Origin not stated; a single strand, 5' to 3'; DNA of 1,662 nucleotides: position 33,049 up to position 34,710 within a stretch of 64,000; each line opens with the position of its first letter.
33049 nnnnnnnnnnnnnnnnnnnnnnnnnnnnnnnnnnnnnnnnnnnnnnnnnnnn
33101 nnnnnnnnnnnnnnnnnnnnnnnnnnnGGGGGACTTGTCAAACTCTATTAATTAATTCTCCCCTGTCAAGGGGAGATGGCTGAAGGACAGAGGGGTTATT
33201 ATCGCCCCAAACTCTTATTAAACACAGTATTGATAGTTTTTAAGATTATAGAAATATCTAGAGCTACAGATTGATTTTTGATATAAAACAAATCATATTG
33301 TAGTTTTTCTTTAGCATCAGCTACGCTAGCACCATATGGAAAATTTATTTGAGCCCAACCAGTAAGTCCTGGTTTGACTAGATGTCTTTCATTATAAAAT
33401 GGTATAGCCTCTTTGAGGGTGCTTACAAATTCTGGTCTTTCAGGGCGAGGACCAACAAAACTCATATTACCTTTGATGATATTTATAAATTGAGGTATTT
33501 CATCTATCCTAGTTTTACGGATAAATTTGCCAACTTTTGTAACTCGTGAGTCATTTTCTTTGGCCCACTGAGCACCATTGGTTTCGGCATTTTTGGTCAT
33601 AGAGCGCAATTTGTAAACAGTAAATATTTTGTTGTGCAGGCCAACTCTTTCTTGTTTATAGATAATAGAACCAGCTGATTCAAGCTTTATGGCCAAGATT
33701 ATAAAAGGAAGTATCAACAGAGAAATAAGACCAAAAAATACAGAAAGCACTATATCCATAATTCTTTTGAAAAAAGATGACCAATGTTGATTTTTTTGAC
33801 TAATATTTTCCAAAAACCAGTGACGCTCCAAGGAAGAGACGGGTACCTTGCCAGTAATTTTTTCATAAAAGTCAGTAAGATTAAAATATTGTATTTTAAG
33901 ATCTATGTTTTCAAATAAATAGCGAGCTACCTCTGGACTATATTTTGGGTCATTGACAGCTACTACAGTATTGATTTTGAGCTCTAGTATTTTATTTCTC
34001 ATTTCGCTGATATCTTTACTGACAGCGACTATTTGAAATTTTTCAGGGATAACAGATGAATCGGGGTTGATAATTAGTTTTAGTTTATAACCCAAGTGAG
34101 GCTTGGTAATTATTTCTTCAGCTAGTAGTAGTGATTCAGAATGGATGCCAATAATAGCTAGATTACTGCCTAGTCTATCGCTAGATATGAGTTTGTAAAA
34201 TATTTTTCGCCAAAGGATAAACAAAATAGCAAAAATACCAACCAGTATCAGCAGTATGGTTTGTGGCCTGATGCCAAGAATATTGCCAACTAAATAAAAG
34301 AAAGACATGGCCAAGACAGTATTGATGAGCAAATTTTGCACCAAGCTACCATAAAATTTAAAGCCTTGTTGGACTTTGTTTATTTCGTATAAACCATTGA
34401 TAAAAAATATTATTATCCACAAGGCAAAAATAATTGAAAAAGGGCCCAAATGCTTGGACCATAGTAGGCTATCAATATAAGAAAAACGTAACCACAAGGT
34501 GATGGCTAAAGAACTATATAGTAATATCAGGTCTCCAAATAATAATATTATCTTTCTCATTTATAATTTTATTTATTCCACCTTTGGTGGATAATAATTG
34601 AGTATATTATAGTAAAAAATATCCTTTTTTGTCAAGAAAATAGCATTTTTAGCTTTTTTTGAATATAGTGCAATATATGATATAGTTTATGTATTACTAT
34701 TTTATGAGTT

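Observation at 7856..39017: Candidate protein O-glycosylation system: S-layer-like acceptor, Wzy_C-TPR transferases and a 22-kb glycan factory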

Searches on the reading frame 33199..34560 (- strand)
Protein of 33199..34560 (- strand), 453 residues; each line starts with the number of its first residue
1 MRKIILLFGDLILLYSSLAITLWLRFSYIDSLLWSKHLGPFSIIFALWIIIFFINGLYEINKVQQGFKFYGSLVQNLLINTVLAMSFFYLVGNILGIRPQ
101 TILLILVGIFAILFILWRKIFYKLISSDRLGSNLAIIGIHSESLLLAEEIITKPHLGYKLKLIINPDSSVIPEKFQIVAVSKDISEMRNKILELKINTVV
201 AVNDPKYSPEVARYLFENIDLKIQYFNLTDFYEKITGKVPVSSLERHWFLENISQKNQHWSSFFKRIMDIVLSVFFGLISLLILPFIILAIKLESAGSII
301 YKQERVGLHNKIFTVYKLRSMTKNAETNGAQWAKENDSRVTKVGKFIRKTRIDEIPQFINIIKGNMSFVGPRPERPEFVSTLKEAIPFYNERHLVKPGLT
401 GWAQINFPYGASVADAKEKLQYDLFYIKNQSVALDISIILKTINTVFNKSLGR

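Call 5: search_protein_families(library=pfam, proteins=[window:33199-34560:-], max_evalue=0.01)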
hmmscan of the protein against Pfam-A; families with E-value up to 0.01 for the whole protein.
window:33199-34560:- (453 aa): 2 families
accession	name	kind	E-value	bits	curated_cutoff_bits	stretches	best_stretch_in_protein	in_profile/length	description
PF02397.22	Bac_transf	-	1.1e-66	224.2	27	1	265-447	1-178/179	Bacterial sugar transferase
PF13727.12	CoA_binding_3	-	0.00071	20.1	25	1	54-196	2-142/175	CoA-binding domain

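Call 11: search_protein_families(library=ncbifam, proteins=[window:33199-34560:-], max_evalue=0.01)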
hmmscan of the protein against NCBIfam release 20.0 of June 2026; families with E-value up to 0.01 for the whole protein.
window:33199-34560:- (453 aa): 11 families
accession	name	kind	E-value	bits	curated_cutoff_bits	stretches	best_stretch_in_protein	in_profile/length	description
TIGR03025.1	EPS_sugtrans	subfamily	7.6e-111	371.5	295.55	1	9-449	2-441/445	exopolysaccharide biosynthesis polyprenyl glycosylphosphotransferase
TIGR03013.1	EpsB_2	subfamily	3e-107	359.4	393.35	1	9-447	2-437/443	TIGR03013 family XrtA/PEP-CTERM system glycosyltransferase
TIGR03023.1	WcaJ_sugtrans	equivalog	3.1e-93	313.5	410.75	1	9-449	2-449/453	undecaprenyl-phosphate glucose phosphotransferase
TIGR03022.1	WbaP_sugtrans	subfamily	1.5e-59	202.4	403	1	6-449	1-452/456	undecaprenyl-phosphate galactose phosphotransferase WbaP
NF007518.0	PRK10124.1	equivalog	5.6e-48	163.8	684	1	49-447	57-458/464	undecaprenyl-phosphate glucose phosphotransferase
NF050817.1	PolSacchBiosHfsE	equivalog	2.4e-45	155.1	750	1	55-445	65-458/467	polysaccharide biosynthesis protein HfsE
NF052601.1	undeca_RfbP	equivalog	1.4e-37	129.2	330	1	254-446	34-235/244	undecaprenyl-phosphate galactose phosphotransferase family protein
NF041877.1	EPS_EpsZ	equivalog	3.3e-36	124.9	800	1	249-447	250-453/459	exopolysaccharide biosynthesis polyisoprenyl-phosphate hexose-1-phosphate transferase EpsZ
NF011751.0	PRK15204.1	equivalog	4.4e-32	111.3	907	1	258-449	273-472/476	undecaprenyl-phosphate galactose phosphotransferase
NF045514.1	glycotran_HepC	equivalog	1.3e-19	70.3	140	1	252-373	104-211/220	heterocyst development glycosyltransferase HepC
NF007973.0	PRK10697.1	equivalog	0.0071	16.3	136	1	266-304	38-75/119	envelope stress response membrane protein PspC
